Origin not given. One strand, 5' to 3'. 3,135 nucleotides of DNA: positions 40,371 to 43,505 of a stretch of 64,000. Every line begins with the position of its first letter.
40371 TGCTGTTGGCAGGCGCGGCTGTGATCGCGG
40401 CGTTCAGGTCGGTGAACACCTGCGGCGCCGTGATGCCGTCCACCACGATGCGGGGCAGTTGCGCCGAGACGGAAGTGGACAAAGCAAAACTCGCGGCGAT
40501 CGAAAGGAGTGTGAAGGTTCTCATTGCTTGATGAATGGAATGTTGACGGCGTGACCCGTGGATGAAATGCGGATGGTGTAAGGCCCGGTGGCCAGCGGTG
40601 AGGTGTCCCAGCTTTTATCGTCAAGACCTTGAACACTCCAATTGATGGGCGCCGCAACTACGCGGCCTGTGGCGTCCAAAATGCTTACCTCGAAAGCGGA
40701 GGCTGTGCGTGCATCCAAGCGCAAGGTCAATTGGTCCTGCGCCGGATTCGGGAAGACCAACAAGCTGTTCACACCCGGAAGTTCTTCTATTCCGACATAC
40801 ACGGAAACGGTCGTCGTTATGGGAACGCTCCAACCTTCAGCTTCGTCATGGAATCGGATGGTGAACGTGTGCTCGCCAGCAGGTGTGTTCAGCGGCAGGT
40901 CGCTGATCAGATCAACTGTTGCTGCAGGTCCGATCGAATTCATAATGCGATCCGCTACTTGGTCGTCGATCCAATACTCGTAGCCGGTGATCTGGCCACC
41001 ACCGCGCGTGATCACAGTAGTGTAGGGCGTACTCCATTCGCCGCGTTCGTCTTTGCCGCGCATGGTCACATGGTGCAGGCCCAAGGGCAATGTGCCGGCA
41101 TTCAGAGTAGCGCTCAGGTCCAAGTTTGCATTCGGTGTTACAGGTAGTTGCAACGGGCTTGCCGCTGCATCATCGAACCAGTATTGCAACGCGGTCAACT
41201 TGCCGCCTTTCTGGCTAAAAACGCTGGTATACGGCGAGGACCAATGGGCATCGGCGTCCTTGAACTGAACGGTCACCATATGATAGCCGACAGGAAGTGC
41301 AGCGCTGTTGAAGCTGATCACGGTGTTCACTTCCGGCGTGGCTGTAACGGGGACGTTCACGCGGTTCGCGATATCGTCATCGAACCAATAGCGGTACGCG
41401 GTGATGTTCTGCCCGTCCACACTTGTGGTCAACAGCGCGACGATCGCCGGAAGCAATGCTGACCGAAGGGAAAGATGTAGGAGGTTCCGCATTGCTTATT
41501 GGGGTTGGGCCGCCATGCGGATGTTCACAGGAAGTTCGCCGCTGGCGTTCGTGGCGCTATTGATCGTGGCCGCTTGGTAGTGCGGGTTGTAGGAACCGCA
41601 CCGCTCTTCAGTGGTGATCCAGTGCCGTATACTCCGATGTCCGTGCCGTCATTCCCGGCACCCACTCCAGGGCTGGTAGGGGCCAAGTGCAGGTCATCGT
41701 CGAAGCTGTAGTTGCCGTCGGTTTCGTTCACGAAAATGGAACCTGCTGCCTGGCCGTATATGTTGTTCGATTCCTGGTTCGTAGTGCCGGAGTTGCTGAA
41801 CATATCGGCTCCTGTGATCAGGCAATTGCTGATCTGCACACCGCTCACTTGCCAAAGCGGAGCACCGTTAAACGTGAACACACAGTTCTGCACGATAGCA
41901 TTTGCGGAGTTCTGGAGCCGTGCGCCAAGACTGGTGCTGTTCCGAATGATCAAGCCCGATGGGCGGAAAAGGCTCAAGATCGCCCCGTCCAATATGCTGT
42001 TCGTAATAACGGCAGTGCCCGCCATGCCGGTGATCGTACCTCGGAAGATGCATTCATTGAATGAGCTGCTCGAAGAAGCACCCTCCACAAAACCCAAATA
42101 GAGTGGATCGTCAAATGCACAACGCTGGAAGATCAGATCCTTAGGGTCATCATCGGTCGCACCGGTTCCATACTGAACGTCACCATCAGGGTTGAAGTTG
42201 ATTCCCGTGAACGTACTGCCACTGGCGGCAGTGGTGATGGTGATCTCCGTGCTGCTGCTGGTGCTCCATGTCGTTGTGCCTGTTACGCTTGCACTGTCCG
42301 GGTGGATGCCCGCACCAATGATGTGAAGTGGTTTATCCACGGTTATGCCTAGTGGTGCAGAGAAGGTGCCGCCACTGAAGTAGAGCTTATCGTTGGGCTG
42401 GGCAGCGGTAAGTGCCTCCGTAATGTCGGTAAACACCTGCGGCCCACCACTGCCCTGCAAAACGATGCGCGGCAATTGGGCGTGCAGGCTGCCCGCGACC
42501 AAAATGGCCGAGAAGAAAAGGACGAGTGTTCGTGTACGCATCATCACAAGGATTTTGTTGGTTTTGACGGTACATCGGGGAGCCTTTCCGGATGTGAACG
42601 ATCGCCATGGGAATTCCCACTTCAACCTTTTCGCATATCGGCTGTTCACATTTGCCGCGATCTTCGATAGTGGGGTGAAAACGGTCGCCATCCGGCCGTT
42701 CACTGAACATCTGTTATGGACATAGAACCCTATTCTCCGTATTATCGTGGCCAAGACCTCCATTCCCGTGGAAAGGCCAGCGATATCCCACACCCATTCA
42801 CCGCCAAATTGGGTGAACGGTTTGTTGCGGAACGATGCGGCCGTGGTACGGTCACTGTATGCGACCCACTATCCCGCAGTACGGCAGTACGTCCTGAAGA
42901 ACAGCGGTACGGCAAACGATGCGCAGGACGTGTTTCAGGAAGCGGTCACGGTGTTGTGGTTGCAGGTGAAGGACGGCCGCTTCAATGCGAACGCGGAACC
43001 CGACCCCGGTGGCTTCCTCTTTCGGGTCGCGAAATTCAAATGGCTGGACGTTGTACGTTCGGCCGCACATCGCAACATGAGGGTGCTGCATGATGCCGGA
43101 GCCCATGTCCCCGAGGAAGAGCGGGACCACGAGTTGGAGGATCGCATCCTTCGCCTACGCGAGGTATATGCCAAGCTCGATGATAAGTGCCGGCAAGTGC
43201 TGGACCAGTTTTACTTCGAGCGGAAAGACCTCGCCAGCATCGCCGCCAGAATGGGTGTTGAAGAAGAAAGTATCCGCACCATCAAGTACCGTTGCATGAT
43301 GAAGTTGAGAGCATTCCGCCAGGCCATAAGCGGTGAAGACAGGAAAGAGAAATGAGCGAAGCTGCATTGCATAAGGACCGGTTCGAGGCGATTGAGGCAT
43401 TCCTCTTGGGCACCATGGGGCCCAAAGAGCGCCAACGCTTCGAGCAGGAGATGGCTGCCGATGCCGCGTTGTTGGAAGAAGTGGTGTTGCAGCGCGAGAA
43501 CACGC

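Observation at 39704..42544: Paralogous two-gene cassettes (secreted beta-helix protein plus tandem-repeat T9SS protein) occur at two loci, each next to dedicated regulators: a candidate uncharacterised cell-surface system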

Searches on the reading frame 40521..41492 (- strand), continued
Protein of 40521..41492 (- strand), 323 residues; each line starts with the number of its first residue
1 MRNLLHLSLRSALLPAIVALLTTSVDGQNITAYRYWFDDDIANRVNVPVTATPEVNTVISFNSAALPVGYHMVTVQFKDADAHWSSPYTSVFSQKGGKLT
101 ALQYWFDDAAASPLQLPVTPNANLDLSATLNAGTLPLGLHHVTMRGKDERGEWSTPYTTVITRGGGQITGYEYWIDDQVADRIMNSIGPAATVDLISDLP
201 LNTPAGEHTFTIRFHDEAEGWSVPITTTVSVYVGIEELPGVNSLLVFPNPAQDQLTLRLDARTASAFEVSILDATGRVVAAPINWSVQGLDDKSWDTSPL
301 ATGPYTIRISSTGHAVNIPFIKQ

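Call 45: fold_search(model_id=the predicted structure, library=pdb)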
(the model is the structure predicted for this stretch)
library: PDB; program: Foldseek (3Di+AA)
matches with E <= 10: 1438; with E <= 0.001: 32
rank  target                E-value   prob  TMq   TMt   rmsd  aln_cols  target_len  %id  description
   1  2xwx_A                3.5e-05  1.00  0.19  0.16  23.0       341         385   10  Vibrio cholerae colonization factor GbpA crystal structure (released 2011-11-16)
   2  9flw_A                5.1e-05  0.98  0.16  0.11  23.5       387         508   12  CryoEM structure of the fragment-6 (3571-4078) in the grappling hook protein A (GhpA) in the bacterium Aureispira sp.  (released 2024-10-16)
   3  5e53_D                7.5e-05  1.00  0.20  0.21  17.7       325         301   11  Crystal structure of chicken CNTN1 FN1-FN3 domains (released 2016-08-31)
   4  8ayh_B                1.4e-04  1.00  0.26  0.12  24.1       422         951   11  Structure of Complement C5 in Complex with small molecule inhibitor and CVF (released 2022-12-21)
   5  8odz_C                1.5e-04  0.99  0.19  0.13  18.9       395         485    9  Cryo-EM structure of a pre-dimerized murine IL-12 complete extracellular signaling complex (Class 1). (released 2024-02-07)
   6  5g50_B                1.8e-04  1.00  0.20  0.26  24.7       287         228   10  Vibrio cholerae scaffolding protein RbmA in complex with magnesium. (released 2017-11-29)
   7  3hs0_F                1.8e-04  0.97  0.18  0.11  32.2       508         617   10  Cobra Venom Factor (CVF) in complex with human factor B (released 2009-07-07)
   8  6gvk_A                1.9e-04  1.00  0.19  0.27  18.4       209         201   16  Second pair of Fibronectin type III domains of integrin beta4 (T1663R mutant) bound to the bullous pemphigoid antigen  (released 2019-03-20)
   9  3w5n                  1.9e-04  0.75  0.15  0.06  35.8       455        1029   10  Crystal Structure of Streptomyces avermitilis alpha-L-rhamnosidase complexed with L-rhamnose (released 2013-03-20)
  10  4be6_A                2.0e-04  0.99  0.19  0.26  24.9       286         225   12  V. cholera biofilm scaffolding protein RbmA (released 2013-12-18)
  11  9ba4_A                2.3e-04  1.00  0.21  0.09  19.7       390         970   12  Full-length cross-linked Contactin 2 (CNTN2) (released 2024-07-17)
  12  8hqz_A                2.8e-04  0.99  0.19  0.08  22.3       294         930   11  Baseplate of DT57C bacteriophage in the full state (released 2023-12-13)
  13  4kkr_A                2.8e-04  0.97  0.18  0.23  25.7       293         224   10  Crystal structure of Vibrio cholerae RbmA (crystal form 3) (released 2013-05-22)
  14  7s62                  3.8e-04  0.87  0.17  0.05  34.6       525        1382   10  Locally refined protomer structure of native-form oocyte/egg Alpha-2-Macroglobulin (A2Moo) tetramer (released 2022-01-05)
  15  4kkq_B                4.0e-04  0.99  0.18  0.24  16.9       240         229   12  Crystal structure of Vibrio cholerae RbmA (crystal form 1) (released 2013-05-22)
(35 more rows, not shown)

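Call 51: find_related_loci(query=A4, collection=metagenome_contigs, flank=6000)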
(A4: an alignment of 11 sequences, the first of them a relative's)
Query A4 (344 aa) in metagenome_contigs; peptide patterns used: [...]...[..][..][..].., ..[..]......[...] (x = any residue, [..] = any of these).
281 stretches matched a pattern; 159 encode a relative of the query (tblastn E <= 1e-3); the best 80 are kept; 79 distinct loci.
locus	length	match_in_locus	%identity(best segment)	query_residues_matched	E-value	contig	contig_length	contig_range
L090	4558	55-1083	48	2-344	1e-94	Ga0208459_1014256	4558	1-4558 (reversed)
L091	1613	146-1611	47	1-344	1e-98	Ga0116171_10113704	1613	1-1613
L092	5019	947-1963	47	1-344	1e-91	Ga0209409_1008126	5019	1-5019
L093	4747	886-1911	49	1-344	3e-91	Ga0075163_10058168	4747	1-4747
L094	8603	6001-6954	50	25-344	1e-88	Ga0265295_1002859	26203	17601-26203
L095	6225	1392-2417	45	1-344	2e-88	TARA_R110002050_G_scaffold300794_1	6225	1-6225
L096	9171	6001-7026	44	1-344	1e-88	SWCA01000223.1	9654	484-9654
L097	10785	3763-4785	44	1-343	5e-87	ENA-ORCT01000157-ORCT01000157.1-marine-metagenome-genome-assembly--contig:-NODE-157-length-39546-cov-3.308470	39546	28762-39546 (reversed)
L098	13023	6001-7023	43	1-343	8e-87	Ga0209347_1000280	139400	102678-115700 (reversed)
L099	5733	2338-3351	48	1-344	2e-86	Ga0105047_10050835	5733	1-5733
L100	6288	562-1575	48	1-344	2e-86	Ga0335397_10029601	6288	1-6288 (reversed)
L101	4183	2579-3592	43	4-343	2e-86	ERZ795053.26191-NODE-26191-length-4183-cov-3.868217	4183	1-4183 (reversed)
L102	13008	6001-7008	44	4-342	4e-86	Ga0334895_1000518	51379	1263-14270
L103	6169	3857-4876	44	1-343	5e-85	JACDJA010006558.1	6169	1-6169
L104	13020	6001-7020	47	1-344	2e-84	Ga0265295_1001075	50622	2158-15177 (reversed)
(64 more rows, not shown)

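Call 62: search_protein_families(library=pfam, max_evalue=0.001, proteins=[L070:7995-9815:+, L083:7947-11315:+, L082:8001-9401:+, L071:1405-4878:+, L074:6027-11081:+, L069:5010-10691:+, L080:3204-4601:+, L075:2337-4976:+])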
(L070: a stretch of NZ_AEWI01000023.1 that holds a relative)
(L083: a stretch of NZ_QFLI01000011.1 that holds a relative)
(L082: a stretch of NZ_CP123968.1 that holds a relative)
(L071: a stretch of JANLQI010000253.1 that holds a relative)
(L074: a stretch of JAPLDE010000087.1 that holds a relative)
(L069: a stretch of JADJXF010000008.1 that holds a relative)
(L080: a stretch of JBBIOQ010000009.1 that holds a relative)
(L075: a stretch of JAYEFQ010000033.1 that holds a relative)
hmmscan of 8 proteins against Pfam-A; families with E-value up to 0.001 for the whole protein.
L070:7995-9815:+ (607 aa): 5 families
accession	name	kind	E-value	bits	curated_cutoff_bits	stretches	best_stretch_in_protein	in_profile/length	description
PF18962.6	Por_Secre_tail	-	8.5e-15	55.3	27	1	534-605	1-75/75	Secretion system C-terminal sorting domain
PF18911.6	PKD_4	-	1.4e-12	47.9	27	1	318-385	1-72/85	PKD domain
PF00801.26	PKD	-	7.2e-11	42.4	23.5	1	350-389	32-73/80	PKD domain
PF07495.19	Y_Y_Y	-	3.9e-05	23.9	26.6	0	213-242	35-64/65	Y_Y_Y domain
PF11589.14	DUF3244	-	0.00082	19.8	25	0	539-598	27-89/96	Domain of unknown function (DUF3244)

L083:7947-11315:+ (1123 aa): 11 families
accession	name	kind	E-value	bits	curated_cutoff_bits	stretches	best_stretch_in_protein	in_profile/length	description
PF18911.6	PKD_4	-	8.6e-20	71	27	1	406-468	13-80/85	PKD domain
PF06832.18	BiPBP_C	-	3.2e-16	59.4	26.8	0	986-1023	43-83/90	Penicillin-Binding Protein C-terminus Family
PF18962.6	Por_Secre_tail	-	3.3e-12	46.9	27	1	1049-1120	1-73/75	Secretion system C-terminal sorting domain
PF00801.26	PKD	-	2.8e-10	40.5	23.5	1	412-467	16-76/80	PKD domain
PF19081.6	Ig_7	-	2.9e-09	37.5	27.3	0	479-532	4-67/84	Ig-like domain CHU_C associated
PF24312.1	Ig-like_POM152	-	4.3e-05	24.2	27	0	861-886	55-80/89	Nucleoporin POM152, Ig-like domain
PF23722.1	Beta-sand_DEX1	-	6.9e-05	23.8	27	0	660-686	73-99/99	DEX1 beta-sandwich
PF16820.11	PKD_3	-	0.0002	21.6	26.3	0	416-458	26-68/68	PKD-like domain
PF22352.2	K319L-like_PKD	-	0.00022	21.6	27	0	864-894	51-83/84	K319L-like, PKD domain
PF19408.5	PKD_6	-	0.00039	21.1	25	0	932-963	48-80/82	PKD-like domain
PF20981.2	AAR2_1st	-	0.00048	20.7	23.6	0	208-257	33-80/134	AAR2 N-terminal domain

L082:8001-9401:+ (467 aa): 1 family
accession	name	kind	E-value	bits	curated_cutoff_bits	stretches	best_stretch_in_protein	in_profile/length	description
PF20981.2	AAR2_1st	-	9.6e-06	26.2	23.6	0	132-164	34-63/134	AAR2 N-terminal domain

L071:1405-4878:+ (1158 aa): 1 family
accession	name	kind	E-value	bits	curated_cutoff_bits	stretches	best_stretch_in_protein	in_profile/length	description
PF18962.6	Por_Secre_tail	-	1.7e-08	35.1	27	1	1081-1156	1-74/75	Secretion system C-terminal sorting domain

L074:6027-11081:+ (1685 aa): 10 families
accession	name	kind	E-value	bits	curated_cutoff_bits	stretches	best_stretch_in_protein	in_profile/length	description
PF07819.20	PGAP1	-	6.3e-11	42.9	24.3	1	193-268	60-134/233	PGAP1-like alpha/beta domain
PF00801.26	PKD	-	2.7e-10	40.6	23.5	1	968-1041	2-77/80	PKD domain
PF18911.6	PKD_4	-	1.8e-09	38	27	1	977-1046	14-85/85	PKD domain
PF00561.26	Abhydrolase_1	-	7.8e-08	32.7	25.8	1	215-275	59-119/245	alpha/beta hydrolase fold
PF02089.21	Palm_thioest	-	1.9e-07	31.5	26.8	1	212-270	59-117/254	Palmitoyl protein thioesterase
PF02450.21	LCAT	-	2.7e-06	27.3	21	1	210-284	107-182/392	Lecithin:cholesterol acyltransferase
PF06028.17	DUF915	-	9e-06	25.7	22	1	193-273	70-155/255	Alpha/beta hydrolase of unknown function (DUF915)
PF12146.15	Hydrolase_4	-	1.7e-05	24.7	27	1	212-266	63-113/239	Serine aminopeptidase, S33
PF02369.22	Big_1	-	2.2e-05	24.9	34.9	1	588-651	19-80/93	Bacterial Ig-like domain (group 1)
PF12697.13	Abhydrolase_6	-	0.00047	21.3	26.3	0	215-290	63-101/217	Alpha/beta hydrolase family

L069:5010-10691:+ (1894 aa): 4 families
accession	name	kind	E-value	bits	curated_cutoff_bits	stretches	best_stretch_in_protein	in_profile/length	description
PF25778.1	DUF7948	-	1.5e-49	169.4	27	1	64-295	1-214/214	Domain of unknown function (DUF7948)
PF06739.17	SBBP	-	3.3e-10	40.2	20.5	1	359-391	1-34/38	Beta-propeller repeat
PF18962.6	Por_Secre_tail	-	4.8e-07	30.4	27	1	1812-1892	1-75/75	Secretion system C-terminal sorting domain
PF17164.10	DUF5122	-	0.00033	21.3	27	0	668-689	10-31/36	Domain of unknown function (DUF5122) beta-propeller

L080:3204-4601:+ (466 aa): 1 family
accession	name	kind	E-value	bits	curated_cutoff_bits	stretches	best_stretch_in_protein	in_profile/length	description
PF19077.6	Big_13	-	0.00012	22.9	27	0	268-305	56-93/102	Bacterial Ig-like domain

L075:2337-4976:+ (880 aa): 5 families
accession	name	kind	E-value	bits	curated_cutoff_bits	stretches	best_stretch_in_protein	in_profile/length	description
PF18911.6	PKD_4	-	1.4e-10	41.5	27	1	396-467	3-78/85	PKD domain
PF18962.6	Por_Secre_tail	-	3.2e-10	40.6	27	1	808-878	1-74/75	Secretion system C-terminal sorting domain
PF00801.26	PKD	-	1.1e-06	29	23.5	1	425-466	31-74/80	PKD domain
PF07495.19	Y_Y_Y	-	8e-06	26.1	26.6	0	177-235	6-58/65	Y_Y_Y domain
PF20981.2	AAR2_1st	-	0.00078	20.1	23.6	0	135-172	34-71/134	AAR2 N-terminal domain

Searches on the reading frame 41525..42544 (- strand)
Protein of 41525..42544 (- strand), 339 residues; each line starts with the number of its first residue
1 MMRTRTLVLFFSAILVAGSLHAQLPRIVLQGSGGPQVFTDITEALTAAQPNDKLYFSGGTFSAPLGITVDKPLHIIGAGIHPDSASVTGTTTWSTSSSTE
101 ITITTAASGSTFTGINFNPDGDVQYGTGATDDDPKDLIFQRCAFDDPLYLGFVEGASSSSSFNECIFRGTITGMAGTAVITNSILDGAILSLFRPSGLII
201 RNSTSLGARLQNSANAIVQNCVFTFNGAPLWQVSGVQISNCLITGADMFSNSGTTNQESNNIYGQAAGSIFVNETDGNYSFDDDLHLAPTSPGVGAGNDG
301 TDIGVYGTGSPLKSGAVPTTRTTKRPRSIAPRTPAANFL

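Call 4: search_protein_families(library=pfam, max_evalue=0.1, proteins=[window:41525-42544:-])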
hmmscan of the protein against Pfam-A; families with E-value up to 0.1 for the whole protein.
window:41525-42544:- (339 aa): 1 family
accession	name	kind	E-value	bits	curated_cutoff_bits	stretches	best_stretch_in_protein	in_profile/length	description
PF13229.12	Beta_helix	-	6.6e-06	26.3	25.9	1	198-274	16-99/158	Right handed beta helix region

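Call 5: search_protein_families(library=ncbifam, max_evalue=0.1, proteins=[window:41525-42544:-])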
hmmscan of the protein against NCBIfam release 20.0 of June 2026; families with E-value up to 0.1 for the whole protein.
window:41525-42544:- (339 aa): 1 family
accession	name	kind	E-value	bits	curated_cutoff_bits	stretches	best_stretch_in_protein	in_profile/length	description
TIGR04247.1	NosD_copper_fam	subfamily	0.001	17.7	300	1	41-79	1-37/377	nitrous oxide reductase family maturation protein NosD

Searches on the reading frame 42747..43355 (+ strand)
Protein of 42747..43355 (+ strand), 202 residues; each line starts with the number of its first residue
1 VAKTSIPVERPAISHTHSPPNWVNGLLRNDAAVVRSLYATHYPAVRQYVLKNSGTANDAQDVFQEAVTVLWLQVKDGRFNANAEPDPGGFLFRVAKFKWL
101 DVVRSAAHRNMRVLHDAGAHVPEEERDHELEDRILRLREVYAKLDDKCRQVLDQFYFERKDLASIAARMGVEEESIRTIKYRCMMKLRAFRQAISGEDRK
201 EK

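Call 88: search_protein_families(library=pfam, max_evalue=0.001, proteins=[window:42747-43355:+])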
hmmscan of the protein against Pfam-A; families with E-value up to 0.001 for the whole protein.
window:42747-43355:+ (202 aa): 2 families
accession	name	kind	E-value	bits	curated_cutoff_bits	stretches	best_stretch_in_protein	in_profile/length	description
PF04545.22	Sigma70_r4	-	1.2e-08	34.8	24.1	1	142-189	3-50/50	Sigma-70, region 4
PF04542.20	Sigma70_r2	-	2.7e-07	30.7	24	1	37-107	1-69/71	Sigma-70 region 2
